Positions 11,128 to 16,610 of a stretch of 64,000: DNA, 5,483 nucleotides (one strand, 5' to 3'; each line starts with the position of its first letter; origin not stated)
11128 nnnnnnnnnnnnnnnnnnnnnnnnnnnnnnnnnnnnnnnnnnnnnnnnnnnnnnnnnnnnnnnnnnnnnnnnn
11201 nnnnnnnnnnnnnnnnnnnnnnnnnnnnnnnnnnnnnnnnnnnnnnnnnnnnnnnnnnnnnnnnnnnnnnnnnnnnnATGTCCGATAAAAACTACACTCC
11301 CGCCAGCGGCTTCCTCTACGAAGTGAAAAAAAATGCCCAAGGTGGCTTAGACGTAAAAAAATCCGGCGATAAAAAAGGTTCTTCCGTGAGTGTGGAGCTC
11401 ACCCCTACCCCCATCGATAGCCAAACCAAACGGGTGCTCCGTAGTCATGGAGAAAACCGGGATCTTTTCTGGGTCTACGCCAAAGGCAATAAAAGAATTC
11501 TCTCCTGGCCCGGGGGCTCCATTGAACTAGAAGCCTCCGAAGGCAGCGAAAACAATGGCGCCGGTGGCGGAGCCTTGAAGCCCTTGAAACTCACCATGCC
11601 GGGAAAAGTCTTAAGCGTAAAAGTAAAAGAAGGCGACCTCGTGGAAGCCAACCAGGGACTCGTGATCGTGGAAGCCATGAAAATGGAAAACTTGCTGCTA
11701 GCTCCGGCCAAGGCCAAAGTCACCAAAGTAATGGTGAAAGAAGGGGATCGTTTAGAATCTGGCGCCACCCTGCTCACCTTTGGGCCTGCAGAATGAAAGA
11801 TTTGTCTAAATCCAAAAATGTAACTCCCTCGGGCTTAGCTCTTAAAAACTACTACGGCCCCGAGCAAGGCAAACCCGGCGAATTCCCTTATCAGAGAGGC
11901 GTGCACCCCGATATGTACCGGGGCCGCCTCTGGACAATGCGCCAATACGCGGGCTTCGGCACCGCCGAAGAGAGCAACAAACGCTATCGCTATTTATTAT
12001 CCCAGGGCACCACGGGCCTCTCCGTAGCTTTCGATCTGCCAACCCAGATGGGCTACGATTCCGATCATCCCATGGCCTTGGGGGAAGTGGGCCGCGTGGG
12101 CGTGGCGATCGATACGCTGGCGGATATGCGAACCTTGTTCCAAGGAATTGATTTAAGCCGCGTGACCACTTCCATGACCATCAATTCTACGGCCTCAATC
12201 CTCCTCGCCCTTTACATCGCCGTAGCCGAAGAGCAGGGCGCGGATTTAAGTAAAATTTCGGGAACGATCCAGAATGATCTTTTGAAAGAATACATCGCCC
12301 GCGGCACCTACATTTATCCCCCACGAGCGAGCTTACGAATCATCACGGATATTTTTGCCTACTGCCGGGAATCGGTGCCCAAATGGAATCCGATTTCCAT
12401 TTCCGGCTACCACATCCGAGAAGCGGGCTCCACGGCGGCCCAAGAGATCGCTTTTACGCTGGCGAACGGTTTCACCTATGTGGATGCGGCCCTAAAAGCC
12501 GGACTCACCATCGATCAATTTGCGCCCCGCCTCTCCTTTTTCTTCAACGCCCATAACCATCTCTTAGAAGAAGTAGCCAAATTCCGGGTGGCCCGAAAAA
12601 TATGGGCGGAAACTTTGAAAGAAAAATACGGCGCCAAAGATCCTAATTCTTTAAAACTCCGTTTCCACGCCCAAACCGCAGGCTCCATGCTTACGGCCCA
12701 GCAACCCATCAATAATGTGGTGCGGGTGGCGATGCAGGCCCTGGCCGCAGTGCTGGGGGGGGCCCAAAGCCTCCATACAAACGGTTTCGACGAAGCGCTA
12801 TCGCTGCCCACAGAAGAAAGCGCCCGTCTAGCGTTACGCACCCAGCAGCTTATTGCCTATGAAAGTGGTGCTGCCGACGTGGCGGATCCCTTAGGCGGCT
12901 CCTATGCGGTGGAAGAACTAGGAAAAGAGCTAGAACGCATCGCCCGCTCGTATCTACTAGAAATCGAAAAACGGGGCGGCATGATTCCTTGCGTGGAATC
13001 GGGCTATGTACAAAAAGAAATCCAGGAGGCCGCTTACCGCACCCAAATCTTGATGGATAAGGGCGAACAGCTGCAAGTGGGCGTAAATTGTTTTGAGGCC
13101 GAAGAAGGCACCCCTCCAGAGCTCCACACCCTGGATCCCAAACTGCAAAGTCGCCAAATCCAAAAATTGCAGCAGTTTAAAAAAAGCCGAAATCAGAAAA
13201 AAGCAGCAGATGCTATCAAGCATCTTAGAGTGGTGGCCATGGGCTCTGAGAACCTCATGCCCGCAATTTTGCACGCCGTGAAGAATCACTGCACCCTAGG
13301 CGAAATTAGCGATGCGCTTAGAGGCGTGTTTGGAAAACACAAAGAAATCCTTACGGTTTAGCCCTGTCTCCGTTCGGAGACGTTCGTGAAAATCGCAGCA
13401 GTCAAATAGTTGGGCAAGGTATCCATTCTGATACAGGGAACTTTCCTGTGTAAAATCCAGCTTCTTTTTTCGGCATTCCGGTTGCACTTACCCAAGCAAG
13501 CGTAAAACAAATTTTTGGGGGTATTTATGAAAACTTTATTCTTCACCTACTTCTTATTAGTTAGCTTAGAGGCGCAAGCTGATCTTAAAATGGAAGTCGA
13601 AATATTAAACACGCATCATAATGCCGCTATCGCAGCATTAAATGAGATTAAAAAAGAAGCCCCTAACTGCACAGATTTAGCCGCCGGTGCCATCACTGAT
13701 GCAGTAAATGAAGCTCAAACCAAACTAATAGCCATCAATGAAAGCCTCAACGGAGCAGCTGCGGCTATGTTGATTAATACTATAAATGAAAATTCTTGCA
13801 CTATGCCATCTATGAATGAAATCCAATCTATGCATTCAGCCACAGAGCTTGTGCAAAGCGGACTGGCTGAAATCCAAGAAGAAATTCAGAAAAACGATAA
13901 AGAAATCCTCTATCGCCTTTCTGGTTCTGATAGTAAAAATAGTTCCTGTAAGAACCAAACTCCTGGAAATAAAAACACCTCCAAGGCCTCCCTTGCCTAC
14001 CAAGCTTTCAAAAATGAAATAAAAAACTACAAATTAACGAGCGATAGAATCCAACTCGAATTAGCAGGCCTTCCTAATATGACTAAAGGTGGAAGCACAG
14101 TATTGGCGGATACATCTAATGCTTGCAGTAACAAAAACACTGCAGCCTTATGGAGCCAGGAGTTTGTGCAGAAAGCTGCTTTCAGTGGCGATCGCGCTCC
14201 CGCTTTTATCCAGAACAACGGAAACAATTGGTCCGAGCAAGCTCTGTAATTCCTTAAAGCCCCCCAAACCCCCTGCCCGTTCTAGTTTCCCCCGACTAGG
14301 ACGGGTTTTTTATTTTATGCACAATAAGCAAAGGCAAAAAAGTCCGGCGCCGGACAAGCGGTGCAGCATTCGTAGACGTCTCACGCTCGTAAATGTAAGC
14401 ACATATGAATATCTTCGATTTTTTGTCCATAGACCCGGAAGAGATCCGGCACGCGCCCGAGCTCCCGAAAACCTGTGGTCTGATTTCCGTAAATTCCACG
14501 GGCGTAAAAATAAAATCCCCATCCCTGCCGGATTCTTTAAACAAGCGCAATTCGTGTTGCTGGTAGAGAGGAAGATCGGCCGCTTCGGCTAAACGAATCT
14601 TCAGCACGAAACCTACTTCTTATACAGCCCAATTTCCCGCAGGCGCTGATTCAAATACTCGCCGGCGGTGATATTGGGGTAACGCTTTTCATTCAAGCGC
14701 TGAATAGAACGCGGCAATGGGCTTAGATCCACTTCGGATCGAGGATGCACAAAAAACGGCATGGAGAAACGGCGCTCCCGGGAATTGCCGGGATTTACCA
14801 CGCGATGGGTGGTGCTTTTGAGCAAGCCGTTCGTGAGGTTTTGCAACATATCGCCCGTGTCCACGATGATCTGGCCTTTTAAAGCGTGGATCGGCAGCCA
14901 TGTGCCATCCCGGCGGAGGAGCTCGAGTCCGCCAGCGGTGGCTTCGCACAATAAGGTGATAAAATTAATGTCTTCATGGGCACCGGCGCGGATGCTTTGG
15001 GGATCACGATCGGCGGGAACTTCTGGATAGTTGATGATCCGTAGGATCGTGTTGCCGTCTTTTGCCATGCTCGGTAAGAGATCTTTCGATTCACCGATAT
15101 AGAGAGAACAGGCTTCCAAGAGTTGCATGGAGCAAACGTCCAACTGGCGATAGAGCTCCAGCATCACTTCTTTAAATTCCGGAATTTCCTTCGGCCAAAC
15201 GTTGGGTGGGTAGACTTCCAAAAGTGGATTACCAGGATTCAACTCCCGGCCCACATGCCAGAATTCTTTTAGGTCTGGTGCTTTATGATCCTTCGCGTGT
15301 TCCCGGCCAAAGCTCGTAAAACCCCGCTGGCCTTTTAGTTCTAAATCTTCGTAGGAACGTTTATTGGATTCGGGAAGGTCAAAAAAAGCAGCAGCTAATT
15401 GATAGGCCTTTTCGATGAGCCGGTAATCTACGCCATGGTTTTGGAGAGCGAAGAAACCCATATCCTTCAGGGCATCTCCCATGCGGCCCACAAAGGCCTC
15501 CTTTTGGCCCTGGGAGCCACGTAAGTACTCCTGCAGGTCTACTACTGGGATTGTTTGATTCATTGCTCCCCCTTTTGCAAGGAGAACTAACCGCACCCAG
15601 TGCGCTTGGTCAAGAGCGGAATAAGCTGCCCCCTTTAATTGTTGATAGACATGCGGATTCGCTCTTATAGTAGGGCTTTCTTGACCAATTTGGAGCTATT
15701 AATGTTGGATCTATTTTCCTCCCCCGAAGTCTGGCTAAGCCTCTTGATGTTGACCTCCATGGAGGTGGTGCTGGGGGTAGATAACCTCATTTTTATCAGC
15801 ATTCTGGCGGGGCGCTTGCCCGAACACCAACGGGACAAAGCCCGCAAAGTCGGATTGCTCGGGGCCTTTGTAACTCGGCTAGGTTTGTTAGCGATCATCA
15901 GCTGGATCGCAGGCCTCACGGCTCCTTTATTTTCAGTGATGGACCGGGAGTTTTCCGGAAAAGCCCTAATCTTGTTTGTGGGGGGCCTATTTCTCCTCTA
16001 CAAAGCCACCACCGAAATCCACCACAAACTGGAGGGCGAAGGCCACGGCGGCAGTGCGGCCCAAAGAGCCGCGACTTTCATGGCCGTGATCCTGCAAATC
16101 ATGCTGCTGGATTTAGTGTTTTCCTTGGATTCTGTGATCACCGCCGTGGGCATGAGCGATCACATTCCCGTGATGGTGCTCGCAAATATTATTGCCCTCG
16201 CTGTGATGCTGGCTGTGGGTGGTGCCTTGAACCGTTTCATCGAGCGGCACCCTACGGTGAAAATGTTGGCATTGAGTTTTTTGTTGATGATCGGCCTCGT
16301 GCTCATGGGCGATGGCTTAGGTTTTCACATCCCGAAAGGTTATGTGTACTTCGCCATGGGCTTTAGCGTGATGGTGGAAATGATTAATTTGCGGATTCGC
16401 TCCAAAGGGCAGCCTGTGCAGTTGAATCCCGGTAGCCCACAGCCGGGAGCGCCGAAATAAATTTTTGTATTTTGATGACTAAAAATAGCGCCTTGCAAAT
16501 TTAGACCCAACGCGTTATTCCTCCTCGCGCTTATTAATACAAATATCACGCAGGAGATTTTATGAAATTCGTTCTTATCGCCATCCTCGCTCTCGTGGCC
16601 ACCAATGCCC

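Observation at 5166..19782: Two copies of a conserved two-gene module: TIGR02147-like protein followed by a secreted GNGG...HExLW protein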

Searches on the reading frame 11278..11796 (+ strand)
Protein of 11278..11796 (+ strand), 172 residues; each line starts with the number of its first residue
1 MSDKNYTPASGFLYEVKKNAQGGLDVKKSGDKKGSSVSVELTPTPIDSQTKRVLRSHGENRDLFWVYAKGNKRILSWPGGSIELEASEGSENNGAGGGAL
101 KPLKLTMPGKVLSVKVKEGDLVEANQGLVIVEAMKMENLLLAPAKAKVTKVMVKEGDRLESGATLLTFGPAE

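Call 108: search_protein_families(library=pfam, proteins=[window:11278-11796:+], max_evalue=0.001)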
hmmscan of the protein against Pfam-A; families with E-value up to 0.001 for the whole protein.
window:11278-11796:+ (172 aa): 2 families
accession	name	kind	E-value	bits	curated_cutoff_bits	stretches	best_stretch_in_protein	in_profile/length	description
PF00364.28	Biotin_lipoyl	-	7.1e-16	58.3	22.1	1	103-167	3-72/73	Biotin-requiring enzyme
PF13533.13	Biotin_lipoyl_2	-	2.5e-05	24.4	29.8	0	108-123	8-23/32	Biotin-lipoyl like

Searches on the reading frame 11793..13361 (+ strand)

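Call 108: search_protein_families(library=pfam, proteins=[window:11793-13361:+], max_evalue=0.001)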
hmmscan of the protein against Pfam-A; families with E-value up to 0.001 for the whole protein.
window:11793-13361:+ (522 aa): 1 family
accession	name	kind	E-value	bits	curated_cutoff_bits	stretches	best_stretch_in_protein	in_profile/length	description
PF01642.28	MM_CoA_mutase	-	5.2e-218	725.2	22.1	1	11-514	2-512/512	Methylmalonyl-CoA mutase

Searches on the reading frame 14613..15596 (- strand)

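Call 108: search_protein_families(library=pfam, proteins=[window:14613-15596:-], max_evalue=0.001)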
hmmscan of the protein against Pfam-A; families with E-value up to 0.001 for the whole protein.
window:14613-15596:- (327 aa): 2 families
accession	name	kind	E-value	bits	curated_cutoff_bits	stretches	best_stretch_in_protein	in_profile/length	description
PF14226.12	DIOX_N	-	1.3e-28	100.4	27.3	1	16-137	1-117/117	non-haem dioxygenase in morphine synthesis N-terminal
PF03171.26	2OG-FeII_Oxy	-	3.5e-20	72.7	23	1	187-285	6-101/101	2OG-Fe(II) oxygenase superfamily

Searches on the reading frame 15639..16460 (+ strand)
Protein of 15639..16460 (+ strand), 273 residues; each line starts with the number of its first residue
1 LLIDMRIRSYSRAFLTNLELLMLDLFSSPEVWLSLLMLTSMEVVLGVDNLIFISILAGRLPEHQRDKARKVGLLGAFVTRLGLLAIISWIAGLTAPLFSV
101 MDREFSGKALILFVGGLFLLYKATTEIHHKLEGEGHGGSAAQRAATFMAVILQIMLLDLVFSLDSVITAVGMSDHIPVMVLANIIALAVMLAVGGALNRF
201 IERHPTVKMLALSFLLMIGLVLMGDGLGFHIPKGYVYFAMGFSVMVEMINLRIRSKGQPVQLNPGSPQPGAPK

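Call 54: search_protein_families(library=pfam, proteins=[window:15639-16460:+], max_evalue=0.01)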
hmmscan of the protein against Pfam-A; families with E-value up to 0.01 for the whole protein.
window:15639-16460:+ (273 aa): 1 family
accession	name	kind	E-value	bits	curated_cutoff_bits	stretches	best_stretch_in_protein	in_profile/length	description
PF03741.22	TerC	-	2.4e-46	158.2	27.8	1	37-223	2-175/178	Integral membrane protein TerC family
